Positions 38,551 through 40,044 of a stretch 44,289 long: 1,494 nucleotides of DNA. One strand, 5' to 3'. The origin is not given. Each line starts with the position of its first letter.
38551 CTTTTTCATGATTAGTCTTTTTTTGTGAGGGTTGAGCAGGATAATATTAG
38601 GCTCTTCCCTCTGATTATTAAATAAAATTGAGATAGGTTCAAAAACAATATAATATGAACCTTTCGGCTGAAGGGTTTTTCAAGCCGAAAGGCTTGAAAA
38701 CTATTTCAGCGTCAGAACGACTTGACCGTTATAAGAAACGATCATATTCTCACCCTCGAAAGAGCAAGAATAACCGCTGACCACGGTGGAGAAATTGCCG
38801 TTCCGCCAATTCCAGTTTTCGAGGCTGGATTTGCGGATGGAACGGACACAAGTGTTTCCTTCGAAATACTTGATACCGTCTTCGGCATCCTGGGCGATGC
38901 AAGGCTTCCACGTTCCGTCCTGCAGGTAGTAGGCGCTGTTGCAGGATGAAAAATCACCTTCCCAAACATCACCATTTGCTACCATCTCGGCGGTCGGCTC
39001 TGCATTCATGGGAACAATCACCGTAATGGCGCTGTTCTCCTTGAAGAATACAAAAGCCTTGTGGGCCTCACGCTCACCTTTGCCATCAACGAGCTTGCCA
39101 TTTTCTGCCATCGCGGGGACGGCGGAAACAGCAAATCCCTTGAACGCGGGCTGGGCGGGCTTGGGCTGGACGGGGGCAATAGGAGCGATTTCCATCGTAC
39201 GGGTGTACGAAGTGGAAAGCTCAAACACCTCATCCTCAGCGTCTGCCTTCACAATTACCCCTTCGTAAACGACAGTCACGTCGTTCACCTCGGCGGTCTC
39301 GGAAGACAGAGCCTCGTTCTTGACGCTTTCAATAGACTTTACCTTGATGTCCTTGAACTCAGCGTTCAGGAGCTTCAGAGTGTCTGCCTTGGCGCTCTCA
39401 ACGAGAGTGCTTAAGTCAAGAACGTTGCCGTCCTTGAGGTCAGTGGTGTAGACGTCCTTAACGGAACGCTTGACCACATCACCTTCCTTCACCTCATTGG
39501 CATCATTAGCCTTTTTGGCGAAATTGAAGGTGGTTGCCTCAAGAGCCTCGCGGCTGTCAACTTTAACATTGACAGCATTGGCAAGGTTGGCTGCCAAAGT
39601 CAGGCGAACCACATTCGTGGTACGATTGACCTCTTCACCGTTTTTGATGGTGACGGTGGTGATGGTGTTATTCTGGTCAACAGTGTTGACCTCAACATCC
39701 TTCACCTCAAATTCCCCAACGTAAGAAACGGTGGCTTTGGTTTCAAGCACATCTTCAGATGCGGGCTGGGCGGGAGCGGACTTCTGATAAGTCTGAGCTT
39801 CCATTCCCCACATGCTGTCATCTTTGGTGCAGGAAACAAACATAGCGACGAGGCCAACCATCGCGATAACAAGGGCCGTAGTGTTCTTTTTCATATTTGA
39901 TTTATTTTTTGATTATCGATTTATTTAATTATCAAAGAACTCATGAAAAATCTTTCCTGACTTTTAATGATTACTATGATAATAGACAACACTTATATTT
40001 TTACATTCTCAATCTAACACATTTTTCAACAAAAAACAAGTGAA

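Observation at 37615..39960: GC-rich, codon-discordant insert of about 2.3 kb between pnp and mlaC with no mobility genes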

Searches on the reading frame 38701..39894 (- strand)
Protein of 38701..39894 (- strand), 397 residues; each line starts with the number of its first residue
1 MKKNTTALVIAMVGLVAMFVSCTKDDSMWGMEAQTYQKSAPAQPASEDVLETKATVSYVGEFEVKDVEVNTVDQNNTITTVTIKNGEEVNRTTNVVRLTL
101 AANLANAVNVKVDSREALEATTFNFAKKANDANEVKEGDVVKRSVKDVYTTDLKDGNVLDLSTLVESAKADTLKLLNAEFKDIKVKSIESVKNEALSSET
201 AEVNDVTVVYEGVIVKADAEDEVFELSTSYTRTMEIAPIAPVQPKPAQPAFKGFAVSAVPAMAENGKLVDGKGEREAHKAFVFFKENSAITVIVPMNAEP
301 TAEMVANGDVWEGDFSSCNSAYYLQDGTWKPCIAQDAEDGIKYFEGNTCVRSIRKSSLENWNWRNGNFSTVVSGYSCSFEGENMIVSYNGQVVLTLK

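Call 4: search_protein_families(library=pfam, proteins=[window:38701-39894:-], max_evalue=1)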
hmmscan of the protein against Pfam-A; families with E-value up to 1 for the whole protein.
window:38701-39894:- (397 aa): 0 families

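Call 5: find_homologous_proteins(query=window:38701-39894:-)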
Query window:38701-39894:- (397 aa): 44 proteins with E <= 0.001 among 4738 candidates.
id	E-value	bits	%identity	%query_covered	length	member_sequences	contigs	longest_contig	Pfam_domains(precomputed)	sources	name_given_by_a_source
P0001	1.4e-254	862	100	100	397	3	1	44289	-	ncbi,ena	-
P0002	8.1e-39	152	49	46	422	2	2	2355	-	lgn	-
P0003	2.0e-20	92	30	90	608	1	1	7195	-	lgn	-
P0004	3.4e-20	91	30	90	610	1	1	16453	-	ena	-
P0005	3.6e-20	91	31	90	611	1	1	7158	-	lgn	-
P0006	4.9e-20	90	29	90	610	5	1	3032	-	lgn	-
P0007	5.1e-20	90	29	92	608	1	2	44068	-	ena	-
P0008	8.8e-20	90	30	90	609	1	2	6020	-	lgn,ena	-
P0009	9.6e-20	89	30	92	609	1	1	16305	-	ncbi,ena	-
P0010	2.0e-19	88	31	90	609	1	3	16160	-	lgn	-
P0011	2.9e-19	88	29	92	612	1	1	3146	-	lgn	-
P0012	3.9e-19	87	30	90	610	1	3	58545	-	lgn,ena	-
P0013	4.1e-19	87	31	90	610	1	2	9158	-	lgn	-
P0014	4.8e-19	87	30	90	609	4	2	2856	-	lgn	-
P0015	6.6e-19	87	31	90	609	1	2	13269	-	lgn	-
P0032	9.2e-18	83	31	90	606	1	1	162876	-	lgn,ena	-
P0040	8.3e-17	80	30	90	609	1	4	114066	-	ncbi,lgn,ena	-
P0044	3.0e-16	78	28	87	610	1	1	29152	-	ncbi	-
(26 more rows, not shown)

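Call 7: find_encoding_contigs(protein=P0001, flank=3000, max_places=4)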
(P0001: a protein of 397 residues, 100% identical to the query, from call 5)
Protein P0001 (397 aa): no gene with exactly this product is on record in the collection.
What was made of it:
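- Tried and rejected: The lipoprotein is not on record (call 7).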

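Call 9: find_encoding_contigs(protein=P0002, flank=10000, max_places=6)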
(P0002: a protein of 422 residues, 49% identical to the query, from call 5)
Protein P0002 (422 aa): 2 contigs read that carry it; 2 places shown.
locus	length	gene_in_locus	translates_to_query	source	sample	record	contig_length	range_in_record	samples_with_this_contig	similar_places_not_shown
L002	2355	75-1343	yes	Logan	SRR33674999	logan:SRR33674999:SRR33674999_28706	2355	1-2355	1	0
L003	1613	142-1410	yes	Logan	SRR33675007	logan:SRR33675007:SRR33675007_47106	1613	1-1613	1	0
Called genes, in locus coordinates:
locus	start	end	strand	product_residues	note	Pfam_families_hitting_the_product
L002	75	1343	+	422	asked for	-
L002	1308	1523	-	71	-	-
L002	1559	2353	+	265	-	?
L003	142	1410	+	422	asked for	-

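Call 11: find_encoding_contigs(protein=P0032, flank=8000, max_places=2)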
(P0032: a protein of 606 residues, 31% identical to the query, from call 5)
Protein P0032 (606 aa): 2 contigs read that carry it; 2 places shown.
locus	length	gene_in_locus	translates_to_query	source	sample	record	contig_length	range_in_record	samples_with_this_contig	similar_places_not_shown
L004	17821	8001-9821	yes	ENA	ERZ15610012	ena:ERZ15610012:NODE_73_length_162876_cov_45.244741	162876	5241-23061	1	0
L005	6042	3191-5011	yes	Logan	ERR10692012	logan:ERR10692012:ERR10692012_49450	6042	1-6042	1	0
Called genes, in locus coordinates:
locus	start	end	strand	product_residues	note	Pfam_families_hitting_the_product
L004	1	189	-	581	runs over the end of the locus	PF03717:PBP_dimer, PF00905:Transpeptidase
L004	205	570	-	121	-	-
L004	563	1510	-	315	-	PF01795:Methyltransf_5, PF13847:Methyltransf_31 (faint)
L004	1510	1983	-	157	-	PF02381:MraZ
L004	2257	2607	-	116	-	-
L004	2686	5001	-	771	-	PF13491:FtsK_4TM, PF17854:FtsK_alpha, PF01580:FtsK_SpoIIIE, PF09397:FtsK_gamma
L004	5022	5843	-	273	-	PF00535:Glycos_transf_2, PF10111:Glyco_tranf_2_2 (weak)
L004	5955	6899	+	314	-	PF00698:Acyl_transf_1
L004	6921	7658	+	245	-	PF00106:adh_short, PF08659:KR, PF13561:adh_short_C2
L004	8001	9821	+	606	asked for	-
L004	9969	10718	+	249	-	-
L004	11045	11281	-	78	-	-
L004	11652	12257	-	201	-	-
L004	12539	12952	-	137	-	-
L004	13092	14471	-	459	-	PF01406:tRNA-synt_1e, PF09334:tRNA-synt_1g (faint), PF00133:tRNA-synt_1 (weak), PF09190:DALR_2, PF23493:CysS_C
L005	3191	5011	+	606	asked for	-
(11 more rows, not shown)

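Call 12: find_encoding_contigs(protein=P0040, flank=8000, max_places=2)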
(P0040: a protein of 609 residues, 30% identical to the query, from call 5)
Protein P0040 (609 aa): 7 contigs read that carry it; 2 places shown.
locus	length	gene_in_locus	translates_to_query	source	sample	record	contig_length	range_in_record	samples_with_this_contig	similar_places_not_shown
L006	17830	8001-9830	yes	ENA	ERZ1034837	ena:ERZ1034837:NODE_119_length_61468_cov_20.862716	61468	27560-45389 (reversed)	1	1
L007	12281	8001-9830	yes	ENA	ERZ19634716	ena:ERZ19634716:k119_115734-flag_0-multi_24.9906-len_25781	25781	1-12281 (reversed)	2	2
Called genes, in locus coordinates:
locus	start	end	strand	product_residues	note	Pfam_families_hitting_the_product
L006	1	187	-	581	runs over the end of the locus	PF03717:PBP_dimer, PF00905:Transpeptidase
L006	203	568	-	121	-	-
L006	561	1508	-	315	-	PF01795:Methyltransf_5, PF01728:FtsJ (faint), PF13847:Methyltransf_31 (faint)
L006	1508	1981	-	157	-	PF02381:MraZ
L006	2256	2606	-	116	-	-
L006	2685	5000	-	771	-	PF13491:FtsK_4TM, PF17854:FtsK_alpha, PF01580:FtsK_SpoIIIE, PF09397:FtsK_gamma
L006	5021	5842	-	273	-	PF00535:Glycos_transf_2, PF10111:Glyco_tranf_2_2 (weak)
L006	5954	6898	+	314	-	PF00698:Acyl_transf_1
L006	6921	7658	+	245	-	PF00106:adh_short, PF08659:KR, PF13561:adh_short_C2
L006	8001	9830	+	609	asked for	-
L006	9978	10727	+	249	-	-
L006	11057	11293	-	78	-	-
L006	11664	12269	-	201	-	-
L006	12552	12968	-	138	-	-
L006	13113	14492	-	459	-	PF01406:tRNA-synt_1e, PF09334:tRNA-synt_1g (faint), PF00133:tRNA-synt_1 (weak), PF09190:DALR_2, PF23493:CysS_C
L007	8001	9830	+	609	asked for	-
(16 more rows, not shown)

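Call 35: predict_structure(alignment_id=A3)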
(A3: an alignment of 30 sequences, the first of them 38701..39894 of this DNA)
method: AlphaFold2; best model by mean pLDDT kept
length: 397 residues; sequences in the alignment: 30
mean_pLDDT: 36.2   pTM: 0.24
mean pLDDT of the five models: 36.2, 33.5, 32.5, 31.9, 30.3
residues with pLDDT >= 90: 0; 70-90: 2; 50-70: 78; < 50: 317
segments of 3 or more residues with pLDDT < 50: 1-178, 227-253, 258-275, 285-289, 307-379, 394-397
pLDDT, mean of each block of 10 residues (from residue 1): 38 34 26 25 25 21 20 22 21 20 22 31 30 30 27 31 35 43 53 60 51 57 52 38 32 49 42 50 50 55 46 24 26 33 31 31 27 40 54 49
secondary structure, 60 per line:
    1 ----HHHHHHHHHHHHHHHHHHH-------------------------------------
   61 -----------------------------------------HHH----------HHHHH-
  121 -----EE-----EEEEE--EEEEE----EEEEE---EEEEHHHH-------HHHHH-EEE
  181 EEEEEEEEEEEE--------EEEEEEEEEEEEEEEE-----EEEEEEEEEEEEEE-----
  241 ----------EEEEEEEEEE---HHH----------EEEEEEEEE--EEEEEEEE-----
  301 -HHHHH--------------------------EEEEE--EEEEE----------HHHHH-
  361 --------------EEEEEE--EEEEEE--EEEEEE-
elements in order: H5-23 H115-119 E133-137 E140-144 E149-153 E157-160 H161-164 H172-176 E178-192 E201-216 E222-235 E251-260 E277-285 E288-295 H302-306 E333-337 E340-344 H355-359 E375-380 E383-388 E391-396
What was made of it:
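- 38701..39894 (-): Lipoprotein gene (397 aa). The lipobox is FVSC with Cys22, followed by T-K-D-D. The middle of the protein is variable. The C-terminal domain of about 165 aa is conserved. The AF2 model is unusable (pLDDT 36, call 35).
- Tried and rejected: The AF2 model has pLDDT 36, so it is unusable and was not interpreted (call 35).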

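Call 40: search_dna_similar(query=window:38701-39894:-, collection=plasmids, mode=protein, max_evalue=0.001, max_rows=10)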
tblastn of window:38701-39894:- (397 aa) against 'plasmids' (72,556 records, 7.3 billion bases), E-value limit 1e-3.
No match.

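Call 41: search_dna_similar(query=window:38701-39894:-, collection=phages, mode=protein, max_evalue=0.001, max_rows=10)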
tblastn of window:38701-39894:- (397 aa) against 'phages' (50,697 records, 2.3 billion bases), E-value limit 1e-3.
No match.

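Call 45: list_cluster_members(proteins=[P0001, P0045, P0072, P0078, P0090, P0107, P0118, P0009, P0040, P0044])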
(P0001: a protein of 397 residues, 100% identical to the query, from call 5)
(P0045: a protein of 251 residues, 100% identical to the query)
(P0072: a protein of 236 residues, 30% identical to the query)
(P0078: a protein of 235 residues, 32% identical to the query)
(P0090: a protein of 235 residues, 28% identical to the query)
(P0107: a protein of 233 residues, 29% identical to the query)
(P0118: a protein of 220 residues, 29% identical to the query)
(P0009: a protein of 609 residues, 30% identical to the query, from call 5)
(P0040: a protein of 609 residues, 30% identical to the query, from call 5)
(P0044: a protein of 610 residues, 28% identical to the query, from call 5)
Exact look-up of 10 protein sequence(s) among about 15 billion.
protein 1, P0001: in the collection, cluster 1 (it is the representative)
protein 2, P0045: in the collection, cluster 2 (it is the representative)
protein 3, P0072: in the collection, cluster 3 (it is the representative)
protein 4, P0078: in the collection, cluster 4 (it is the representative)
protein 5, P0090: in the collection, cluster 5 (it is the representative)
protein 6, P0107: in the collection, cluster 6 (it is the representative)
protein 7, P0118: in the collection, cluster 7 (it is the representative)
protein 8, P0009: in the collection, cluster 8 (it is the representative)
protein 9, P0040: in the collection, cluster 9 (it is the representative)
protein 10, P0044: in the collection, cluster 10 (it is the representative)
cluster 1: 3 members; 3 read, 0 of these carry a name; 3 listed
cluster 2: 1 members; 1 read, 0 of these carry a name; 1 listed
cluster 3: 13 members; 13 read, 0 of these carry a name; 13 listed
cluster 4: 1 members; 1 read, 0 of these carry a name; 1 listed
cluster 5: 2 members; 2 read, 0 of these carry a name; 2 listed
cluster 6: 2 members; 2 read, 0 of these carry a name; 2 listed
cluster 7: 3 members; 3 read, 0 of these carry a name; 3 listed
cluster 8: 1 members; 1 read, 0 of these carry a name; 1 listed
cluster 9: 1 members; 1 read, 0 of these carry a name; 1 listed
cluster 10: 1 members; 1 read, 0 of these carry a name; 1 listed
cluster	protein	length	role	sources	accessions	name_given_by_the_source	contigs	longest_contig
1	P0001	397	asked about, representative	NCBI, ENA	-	-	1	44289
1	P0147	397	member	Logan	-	-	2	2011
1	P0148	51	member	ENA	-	-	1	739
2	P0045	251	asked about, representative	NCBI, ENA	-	-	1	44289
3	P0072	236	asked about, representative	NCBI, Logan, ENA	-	-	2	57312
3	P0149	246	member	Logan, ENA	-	-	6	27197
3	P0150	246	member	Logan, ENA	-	-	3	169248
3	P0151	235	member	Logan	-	-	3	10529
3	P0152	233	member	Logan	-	-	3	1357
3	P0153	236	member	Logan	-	-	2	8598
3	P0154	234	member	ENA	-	-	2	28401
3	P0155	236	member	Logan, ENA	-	-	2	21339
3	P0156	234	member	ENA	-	-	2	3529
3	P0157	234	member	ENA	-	-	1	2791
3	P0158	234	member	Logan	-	-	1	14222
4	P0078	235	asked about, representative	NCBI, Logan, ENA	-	-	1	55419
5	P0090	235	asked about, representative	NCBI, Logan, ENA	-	-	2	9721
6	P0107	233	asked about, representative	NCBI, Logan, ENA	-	-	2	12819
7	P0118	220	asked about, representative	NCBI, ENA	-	-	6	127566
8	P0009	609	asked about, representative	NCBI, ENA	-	-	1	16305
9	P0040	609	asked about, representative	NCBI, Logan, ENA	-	-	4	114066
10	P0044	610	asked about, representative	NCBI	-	-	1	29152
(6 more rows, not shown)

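Call 46: find_encoding_contigs(protein=P0147, flank=10000, max_places=4)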
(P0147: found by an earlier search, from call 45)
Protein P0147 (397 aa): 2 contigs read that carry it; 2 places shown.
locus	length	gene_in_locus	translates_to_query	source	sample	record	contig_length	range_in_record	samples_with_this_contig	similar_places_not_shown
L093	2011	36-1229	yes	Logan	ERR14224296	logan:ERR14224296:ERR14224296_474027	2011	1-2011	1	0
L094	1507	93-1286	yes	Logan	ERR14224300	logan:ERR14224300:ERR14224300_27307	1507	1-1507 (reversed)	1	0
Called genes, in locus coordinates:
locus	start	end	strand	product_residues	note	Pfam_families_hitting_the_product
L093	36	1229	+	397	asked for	-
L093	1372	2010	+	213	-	?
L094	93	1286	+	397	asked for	-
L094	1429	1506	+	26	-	?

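Call 57: search_protein_families(library=ncbifam, proteins=[window:38701-39894:-], max_evalue=0.1)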
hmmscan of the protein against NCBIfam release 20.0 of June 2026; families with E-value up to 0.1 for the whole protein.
window:38701-39894:- (397 aa): 1 family
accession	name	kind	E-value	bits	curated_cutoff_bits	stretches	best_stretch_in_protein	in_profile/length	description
NF053689.1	BamJ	equivalog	0.076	13.3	100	0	1-106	1-110/184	BamJ family beta-barrel-assembly machinery protein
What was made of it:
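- Tried and rejected: NCBIfam gave only a sub-threshold BamJ hit over the signal-peptide region (call 57).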

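Call 61: search_protein_representatives(alignment_id=A3)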
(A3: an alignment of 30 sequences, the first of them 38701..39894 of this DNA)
Query: 30 sequences, 608 profile positions. Proteins with E-value up to 0.001 (for the whole library): 70; up to 1e-10: 63; up to 1e-30: 29. The best 70 are listed.
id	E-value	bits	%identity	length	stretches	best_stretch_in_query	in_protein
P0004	0.0e+00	1236.4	-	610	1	1-608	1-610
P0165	1.5e-131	456.5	-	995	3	318-608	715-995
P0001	1.5e-125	436.7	-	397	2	225-608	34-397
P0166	1.0e-121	424.0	-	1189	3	325-607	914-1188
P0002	6.7e-110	385.0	-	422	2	217-608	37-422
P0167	3.0e-107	376.2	-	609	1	11-607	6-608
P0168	2.7e-103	363.2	-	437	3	435-607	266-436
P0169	6.0e-94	332.3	-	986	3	253-608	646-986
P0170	3.0e-89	316.8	-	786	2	322-607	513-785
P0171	3.5e-81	290.1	-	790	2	315-607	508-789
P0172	2.1e-72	261.1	-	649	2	275-608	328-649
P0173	3.9e-70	253.7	-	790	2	326-607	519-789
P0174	6.4e-53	196.8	-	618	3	310-607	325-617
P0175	2.4e-47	178.4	-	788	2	299-607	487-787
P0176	1.1e-46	176.3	-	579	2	417-608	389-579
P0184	2.4e-34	135.5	-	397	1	409-607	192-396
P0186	4.5e-34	134.6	-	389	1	441-605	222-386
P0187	3.5e-33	131.6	-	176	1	439-607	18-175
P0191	3.5e-30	121.7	-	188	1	446-607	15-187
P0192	6.9e-30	120.7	-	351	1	439-608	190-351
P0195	2.1e-28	115.8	-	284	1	445-607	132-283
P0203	2.3e-23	99.2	-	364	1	326-604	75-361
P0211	9.6e-20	87.2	-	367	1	443-608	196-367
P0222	2.8e-13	65.9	-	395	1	400-605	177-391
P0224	6.2e-11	58.1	-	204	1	449-591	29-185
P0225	4.5e-10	55.3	-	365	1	447-605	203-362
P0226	2.4e-09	52.9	-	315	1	434-607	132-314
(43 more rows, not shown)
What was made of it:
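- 38701..39894 (-): The family has 70 clusters at 50% identity among 1.84 billion representatives, and all share the C-terminal domain (call 61).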

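Call 63: search_protein_families(library=pfam, alignment_id=A4, max_evalue=0.001)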
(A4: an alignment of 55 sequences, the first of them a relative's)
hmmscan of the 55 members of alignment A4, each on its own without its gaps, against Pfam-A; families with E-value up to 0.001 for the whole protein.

A. member 1, P0001 (397 aa): 0 families

B. families by the number of members that match (of 55 scanned): 3 families
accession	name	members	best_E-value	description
PF25641.1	Head_fiber_dimeric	2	6.8e-10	Head fiber dimeric protein-like domain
PF08308.17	PEGA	1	0.00041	PEGA domain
PF17129.9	Peptidase_M99_C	1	0.00055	C-terminal domain of metallo-carboxypeptidase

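Call 65: search_protein_families(library=pfam, proteins=[P0186, P0224, P0222, P0192, P0195, P0184, P0211, P0225, P0226, P0203], max_evalue=0.01)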
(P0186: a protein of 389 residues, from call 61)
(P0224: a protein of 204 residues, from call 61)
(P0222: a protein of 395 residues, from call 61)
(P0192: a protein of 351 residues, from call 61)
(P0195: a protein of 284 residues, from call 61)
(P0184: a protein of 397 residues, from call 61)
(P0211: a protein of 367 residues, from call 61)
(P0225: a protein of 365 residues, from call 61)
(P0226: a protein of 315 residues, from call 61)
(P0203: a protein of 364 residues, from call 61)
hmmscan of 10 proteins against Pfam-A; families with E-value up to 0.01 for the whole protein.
P0186 (389 aa): 1 family
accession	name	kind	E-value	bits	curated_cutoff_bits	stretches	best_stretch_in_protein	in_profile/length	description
PF18454.7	Mtd_N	-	0.0024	18.2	26.3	1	12-42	7-37/37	Major tropism determinant N-terminal domain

P0224 (204 aa): 0 families

P0222 (395 aa): 0 families

P0192 (351 aa): 3 families
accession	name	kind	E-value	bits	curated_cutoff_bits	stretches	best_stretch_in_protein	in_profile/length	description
PF25641.1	Head_fiber_dimeric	-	6.8e-10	39.1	30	1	47-92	5-46/61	Head fiber dimeric protein-like domain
PF08308.17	PEGA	-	0.00041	20.6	20.8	0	116-178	3-65/71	PEGA domain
PF18985.5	DUF5718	-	0.0057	16.6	25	0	42-101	177-237/250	Family of unknown function (DUF5718)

P0195 (284 aa): 1 family
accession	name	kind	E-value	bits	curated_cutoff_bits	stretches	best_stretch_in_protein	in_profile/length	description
PF25641.1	Head_fiber_dimeric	-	5.1e-05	23.4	30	1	44-114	1-58/61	Head fiber dimeric protein-like domain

P0184 (397 aa): 0 families

P0211 (367 aa): 0 families

P0225 (365 aa): 1 family
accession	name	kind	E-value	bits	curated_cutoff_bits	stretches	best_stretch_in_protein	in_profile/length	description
PF01490.24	Aa_trans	-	0.0033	16.6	25.6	1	108-188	166-252/410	Transmembrane amino acid transporter protein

P0226 (315 aa): 0 families

P0203 (364 aa): 0 families

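Call 66: search_protein_families(library=phrogs, proteins=[window:38701-39894:-, P0186, P0224, P0222, P0192, P0195, P0191, P0211, P0187], max_evalue=0.01)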
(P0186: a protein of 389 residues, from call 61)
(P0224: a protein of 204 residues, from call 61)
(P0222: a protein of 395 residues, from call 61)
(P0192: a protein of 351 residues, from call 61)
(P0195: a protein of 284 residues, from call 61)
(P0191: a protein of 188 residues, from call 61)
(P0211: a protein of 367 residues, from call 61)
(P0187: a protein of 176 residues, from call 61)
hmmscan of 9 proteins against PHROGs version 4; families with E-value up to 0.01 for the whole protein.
window:38701-39894:- (397 aa): 0 families

P0186 (389 aa): 2 families
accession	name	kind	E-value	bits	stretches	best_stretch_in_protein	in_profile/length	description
phrog_9648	-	tail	5.8e-07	30.7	1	11-63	10-62/152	tail protein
phrog_1396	-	tail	1.1e-05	25.7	1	130-229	257-353/504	tail fiber protein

P0224 (204 aa): 1 family
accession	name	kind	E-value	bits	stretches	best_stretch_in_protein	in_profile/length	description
phrog_37675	-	unknown function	0.00061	21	1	168-198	10-40/71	-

P0222 (395 aa): 0 families

P0192 (351 aa): 0 families

P0195 (284 aa): 0 families

P0191 (188 aa): 0 families

P0211 (367 aa): 0 families

P0187 (176 aa): 0 families

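Call 69: find_related_loci(query=P0186, collection=viral_contigs, flank=8000)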
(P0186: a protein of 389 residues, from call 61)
Query P0186 (389 aa) in viral_contigs; peptide patterns used: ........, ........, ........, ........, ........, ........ (x = any residue, [..] = any of these).
2 stretches matched a pattern, but none encodes a relative of the query by tblastn (E <= 1e-3).

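Call 70: find_related_loci(query=P0192, collection=viral_contigs, flank=8000)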
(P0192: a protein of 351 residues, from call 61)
Query P0192 (351 aa) in viral_contigs; peptide patterns used: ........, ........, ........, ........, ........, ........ (x = any residue, [..] = any of these).
7 stretches matched a pattern, but none encodes a relative of the query by tblastn (E <= 1e-3).
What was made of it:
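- Tried and rejected: P0186 and P0192 found no confirmed relatives (calls 69, 70).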
